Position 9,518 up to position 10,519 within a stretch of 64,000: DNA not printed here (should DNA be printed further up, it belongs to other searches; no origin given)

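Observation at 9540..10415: Low-GC islet encoding a candidate PD-(D/E)XK protein, inserted between FGE paralogs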

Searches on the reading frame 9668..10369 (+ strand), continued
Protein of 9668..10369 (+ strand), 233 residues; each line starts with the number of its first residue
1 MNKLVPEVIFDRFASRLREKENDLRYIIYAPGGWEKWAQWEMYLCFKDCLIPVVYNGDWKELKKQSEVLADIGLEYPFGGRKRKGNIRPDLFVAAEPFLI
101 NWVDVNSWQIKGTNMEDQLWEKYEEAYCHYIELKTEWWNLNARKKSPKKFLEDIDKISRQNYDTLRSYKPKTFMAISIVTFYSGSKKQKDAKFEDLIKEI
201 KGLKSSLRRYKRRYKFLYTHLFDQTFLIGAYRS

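Call 35: find_encoding_contigs(protein=P0004, flank=8000, max_places=3)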
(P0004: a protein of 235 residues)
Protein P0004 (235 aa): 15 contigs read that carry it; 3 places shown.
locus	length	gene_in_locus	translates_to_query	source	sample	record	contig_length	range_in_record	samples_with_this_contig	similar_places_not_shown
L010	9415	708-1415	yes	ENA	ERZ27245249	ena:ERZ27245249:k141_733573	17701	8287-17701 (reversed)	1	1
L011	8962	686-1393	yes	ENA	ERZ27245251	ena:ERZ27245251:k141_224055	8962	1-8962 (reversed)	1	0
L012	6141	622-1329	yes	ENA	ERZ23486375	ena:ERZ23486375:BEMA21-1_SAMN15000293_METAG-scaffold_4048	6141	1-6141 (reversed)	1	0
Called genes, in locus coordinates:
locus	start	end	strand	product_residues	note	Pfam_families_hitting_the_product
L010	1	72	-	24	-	?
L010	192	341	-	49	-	-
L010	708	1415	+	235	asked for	-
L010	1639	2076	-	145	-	PF01381:HTH_3 (weak)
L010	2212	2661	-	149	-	PF04002:RadC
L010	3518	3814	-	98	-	-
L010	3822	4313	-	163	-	-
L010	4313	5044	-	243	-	-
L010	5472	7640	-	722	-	PF01935:DUF87 (weak)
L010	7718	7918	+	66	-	-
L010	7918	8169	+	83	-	PF05016:ParE_toxin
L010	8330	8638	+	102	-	-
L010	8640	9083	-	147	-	-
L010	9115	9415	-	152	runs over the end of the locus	-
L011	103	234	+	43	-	-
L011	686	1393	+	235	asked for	-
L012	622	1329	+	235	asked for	-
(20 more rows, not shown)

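Call 41: search_dna_similar(query=window:9668-10369:+, collection=plasmids, mode=protein, max_evalue=0.01)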
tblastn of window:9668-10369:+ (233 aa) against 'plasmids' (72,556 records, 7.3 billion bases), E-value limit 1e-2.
No match.

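Call 42: search_dna_similar(query=window:9668-10369:+, collection=phages, mode=protein, max_evalue=0.01)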
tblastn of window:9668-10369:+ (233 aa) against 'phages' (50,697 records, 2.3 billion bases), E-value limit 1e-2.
No match.

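Call 43: search_protein_families(library=phrogs, alignment_id=A2, max_evalue=0.1)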
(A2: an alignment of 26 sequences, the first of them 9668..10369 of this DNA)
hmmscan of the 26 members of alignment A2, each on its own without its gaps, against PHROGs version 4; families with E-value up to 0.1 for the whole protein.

A. member 1, window:9668-10369:+ (233 aa): 1 family
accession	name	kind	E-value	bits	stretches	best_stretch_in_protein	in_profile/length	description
phrog_15733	-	unknown function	0.037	15.3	1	118-177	21-79/92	-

B. families by the number of members that match (of 26 scanned): 6 families
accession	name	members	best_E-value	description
phrog_7083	-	1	0.0003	-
phrog_14256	-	1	0.035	-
phrog_15733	-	1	0.037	-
phrog_21125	-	1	0.063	-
phrog_6500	-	1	0.07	-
phrog_18494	-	1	0.094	-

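Call 44: find_encoding_contigs(protein=P0010, flank=8000, max_places=2)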
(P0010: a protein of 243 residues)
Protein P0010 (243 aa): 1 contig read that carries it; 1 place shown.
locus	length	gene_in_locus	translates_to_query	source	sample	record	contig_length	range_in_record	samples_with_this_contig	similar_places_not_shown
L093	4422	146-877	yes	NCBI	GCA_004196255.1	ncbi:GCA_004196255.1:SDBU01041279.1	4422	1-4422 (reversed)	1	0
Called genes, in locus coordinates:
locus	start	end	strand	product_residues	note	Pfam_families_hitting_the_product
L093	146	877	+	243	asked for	-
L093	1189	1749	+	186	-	-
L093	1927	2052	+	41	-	-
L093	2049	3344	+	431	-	PF21818:DUF6884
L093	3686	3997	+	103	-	PF09851:SHOCT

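Call 45: find_encoding_contigs(protein=P0012, flank=8000, max_places=2)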
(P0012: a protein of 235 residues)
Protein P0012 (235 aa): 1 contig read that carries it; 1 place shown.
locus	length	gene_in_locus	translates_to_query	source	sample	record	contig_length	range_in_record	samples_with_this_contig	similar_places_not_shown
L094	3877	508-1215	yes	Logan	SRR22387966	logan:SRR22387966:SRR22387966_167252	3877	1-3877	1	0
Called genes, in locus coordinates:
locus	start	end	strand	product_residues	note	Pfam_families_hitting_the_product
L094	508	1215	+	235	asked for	-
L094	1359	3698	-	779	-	PF00933:Glyco_hydro_3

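Call 46: find_encoding_contigs(protein=P0022, flank=8000, max_places=2)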
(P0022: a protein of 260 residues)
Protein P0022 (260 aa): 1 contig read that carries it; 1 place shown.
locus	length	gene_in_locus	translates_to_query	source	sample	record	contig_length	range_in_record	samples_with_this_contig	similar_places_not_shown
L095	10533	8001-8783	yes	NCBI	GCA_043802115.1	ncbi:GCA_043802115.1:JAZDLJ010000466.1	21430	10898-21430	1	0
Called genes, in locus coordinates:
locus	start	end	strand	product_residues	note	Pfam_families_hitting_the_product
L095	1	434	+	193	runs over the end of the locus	-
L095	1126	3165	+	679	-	PF13588:HSDR_N_2, PF02384:N6_Mtase, PF07669:Eco57I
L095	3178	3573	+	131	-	PF05168:HEPN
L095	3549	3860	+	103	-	PF18765:Polbeta, PF01909:NTP_transf_2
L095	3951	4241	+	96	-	PF01541:GIY-YIG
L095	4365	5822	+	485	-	PF01420:Methylase_S (weak)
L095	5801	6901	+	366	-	-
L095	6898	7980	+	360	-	-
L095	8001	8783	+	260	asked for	-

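Call 54: find_related_loci(query=A3, collection=viral_contigs, flank=8000)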
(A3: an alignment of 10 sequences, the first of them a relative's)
Query A3 (247 aa) in viral_contigs; peptide patterns used: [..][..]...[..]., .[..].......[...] (x = any residue, [..] = any of these).
116 stretches matched a pattern, but none encodes a relative of the query by tblastn (E <= 1e-3).

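Call 55: find_related_loci(query=A1, collection=viral_contigs, flank=8000)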
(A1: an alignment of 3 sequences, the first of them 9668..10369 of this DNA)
Query A1 (233 aa) in viral_contigs; peptide patterns used: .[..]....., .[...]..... (x = any residue, [..] = any of these).
123 stretches matched a pattern, but none encodes a relative of the query by tblastn (E <= 1e-3).
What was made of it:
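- No relatives occur on curated phages, plasmids or IMG/VR contigs (calls 41, 42, 54, 55).
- Tried and rejected: Family members on curated phages or plasmids (calls 41, 42) and in IMG/VR (calls 54, 55).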

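Call 56: find_related_loci(query=A3, collection=metagenome_contigs, flank=8000)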
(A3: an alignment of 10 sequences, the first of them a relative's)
Query A3 (247 aa) in metagenome_contigs; peptide patterns used: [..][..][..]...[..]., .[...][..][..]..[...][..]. (x = any residue, [..] = any of these).
409 stretches matched a pattern; 8 encode a relative of the query (tblastn E <= 1e-3); 8 distinct loci.
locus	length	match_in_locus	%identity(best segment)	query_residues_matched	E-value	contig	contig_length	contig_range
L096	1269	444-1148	44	7-246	3e-64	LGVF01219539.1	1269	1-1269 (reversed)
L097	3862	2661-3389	42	4-246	7e-60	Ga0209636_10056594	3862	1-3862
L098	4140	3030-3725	43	7-239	5e-59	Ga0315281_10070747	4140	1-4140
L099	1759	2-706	40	11-246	7e-61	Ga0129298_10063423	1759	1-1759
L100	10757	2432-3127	43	7-239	6e-59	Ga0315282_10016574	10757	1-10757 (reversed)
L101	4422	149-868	45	4-246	4e-59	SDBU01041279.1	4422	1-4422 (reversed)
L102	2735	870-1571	41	7-246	7e-56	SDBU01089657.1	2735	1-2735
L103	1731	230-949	38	1-246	4e-56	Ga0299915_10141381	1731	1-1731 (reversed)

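Call 60: search_protein_families(library=pfam, proteins=[L100:433-1977:-, L100:3325-5877:-, L100:5877-6179:-, L100:6306-7559:+, L100:9063-9464:-, L100:9799-10218:-, L097:336-758:+, L097:830-1459:+, L097:1542-2120:+], max_evalue=0.001)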
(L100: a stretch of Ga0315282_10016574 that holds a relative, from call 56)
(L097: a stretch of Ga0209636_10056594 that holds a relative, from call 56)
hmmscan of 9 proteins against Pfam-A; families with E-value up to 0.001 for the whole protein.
L100:433-1977:- (514 aa): 2 families
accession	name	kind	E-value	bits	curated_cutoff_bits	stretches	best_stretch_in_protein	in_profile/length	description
PF04055.27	Radical_SAM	-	2.1e-13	51.2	29.5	1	259-415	3-165/166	Radical SAM superfamily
PF02310.24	B12-binding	-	3.4e-05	24.1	32.1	0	148-220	46-115/121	B12 binding domain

L100:3325-5877:- (850 aa): 5 families
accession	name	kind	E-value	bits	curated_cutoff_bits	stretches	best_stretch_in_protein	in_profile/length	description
PF01053.26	Cys_Met_Meta_PP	-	2.6e-128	428.3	27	1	463-847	2-380/381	Cys/Met metabolism PLP-dependent enzyme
PF00291.31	PALP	-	1.4e-57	195.8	35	1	89-396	1-294/295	Pyridoxal-phosphate dependent enzyme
PF00155.27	Aminotran_1_2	-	3.7e-08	33.4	19.7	1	487-642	9-186/361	Aminotransferase class I and II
PF01041.23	DegT_DnrJ_EryC1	-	1.2e-05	25.2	19.8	1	521-646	24-150/360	DegT/DnrJ/EryC1/StrS aminotransferase family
PF00266.25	Aminotran_5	-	0.00015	21.3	21.5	1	546-688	74-220/371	Aminotransferase class-V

L100:5877-6179:- (100 aa): 0 families

L100:6306-7559:+ (417 aa): 3 families
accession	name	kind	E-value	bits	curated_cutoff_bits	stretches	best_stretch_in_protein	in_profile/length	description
PF01170.24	UPF0020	-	2.6e-44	151.7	22.3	1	198-404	1-195/197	RMKL-like, methyltransferase domain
PF22020.1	RlmL_1st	-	4.5e-09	36.6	27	1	40-94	2-55/55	RlmL ferredoxin-like domain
PF02926.22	THUMP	-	9e-09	36.1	20.6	1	102-189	1-84/84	THUMP domain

L100:9063-9464:- (133 aa): 0 families

L100:9799-10218:- (139 aa): 0 families

L097:336-758:+ (140 aa): 0 families

L097:830-1459:+ (209 aa): 0 families

L097:1542-2120:+ (192 aa): 2 families
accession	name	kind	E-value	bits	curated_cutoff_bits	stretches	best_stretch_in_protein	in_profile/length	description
PF06414.18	Zeta_toxin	-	8.2e-10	38.9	22.3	1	2-137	15-165/199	Zeta toxin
PF13671.12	AAA_33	-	4e-06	27.6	27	1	5-133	1-135/143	AAA domain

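Call 65: list_cluster_members(proteins=[P0004, P0006, P0009, P0010, P0011, P0013, P0016, P0020, P0022, P0024])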
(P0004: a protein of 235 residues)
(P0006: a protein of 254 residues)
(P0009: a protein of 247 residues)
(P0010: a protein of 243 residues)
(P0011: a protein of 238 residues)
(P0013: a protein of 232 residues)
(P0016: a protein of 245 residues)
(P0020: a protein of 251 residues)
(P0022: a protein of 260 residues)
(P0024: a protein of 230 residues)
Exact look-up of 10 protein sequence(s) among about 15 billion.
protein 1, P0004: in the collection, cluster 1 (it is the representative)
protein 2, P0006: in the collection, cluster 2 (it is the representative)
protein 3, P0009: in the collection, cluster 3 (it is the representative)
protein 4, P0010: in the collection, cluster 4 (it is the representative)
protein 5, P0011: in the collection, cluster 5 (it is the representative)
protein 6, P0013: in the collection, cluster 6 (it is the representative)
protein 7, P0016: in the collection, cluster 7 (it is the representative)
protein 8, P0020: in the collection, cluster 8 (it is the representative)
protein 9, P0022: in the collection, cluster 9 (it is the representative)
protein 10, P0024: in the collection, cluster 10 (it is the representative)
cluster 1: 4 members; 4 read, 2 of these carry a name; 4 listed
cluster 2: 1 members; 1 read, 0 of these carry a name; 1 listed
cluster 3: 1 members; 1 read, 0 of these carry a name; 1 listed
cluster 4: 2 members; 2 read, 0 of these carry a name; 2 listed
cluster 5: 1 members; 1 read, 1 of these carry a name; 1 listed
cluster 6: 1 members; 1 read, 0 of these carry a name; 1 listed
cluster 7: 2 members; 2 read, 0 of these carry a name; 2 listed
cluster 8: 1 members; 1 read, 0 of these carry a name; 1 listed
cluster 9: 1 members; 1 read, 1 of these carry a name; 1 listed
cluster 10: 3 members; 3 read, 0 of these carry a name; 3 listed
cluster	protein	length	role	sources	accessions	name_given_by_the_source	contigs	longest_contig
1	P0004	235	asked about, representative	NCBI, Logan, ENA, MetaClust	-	\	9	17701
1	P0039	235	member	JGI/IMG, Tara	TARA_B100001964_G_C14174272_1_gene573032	hypothetical protein | strand:+ start:557 stop:1264 length:708 start_codon:yes stop_codon:yes gene_type:complete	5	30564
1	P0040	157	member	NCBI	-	-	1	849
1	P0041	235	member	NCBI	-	-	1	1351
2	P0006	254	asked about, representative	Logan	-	-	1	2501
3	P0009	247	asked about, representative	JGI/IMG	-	-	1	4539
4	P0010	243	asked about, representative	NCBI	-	-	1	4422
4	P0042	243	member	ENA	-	-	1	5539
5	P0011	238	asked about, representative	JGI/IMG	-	hypothetical protein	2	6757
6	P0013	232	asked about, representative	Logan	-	-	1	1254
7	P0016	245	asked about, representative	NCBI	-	-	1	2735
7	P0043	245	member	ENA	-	-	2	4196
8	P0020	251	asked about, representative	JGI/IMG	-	-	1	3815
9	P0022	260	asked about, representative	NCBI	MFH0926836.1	MAG: hypothetical protein V1872_14595 [bacterium]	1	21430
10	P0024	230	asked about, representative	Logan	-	-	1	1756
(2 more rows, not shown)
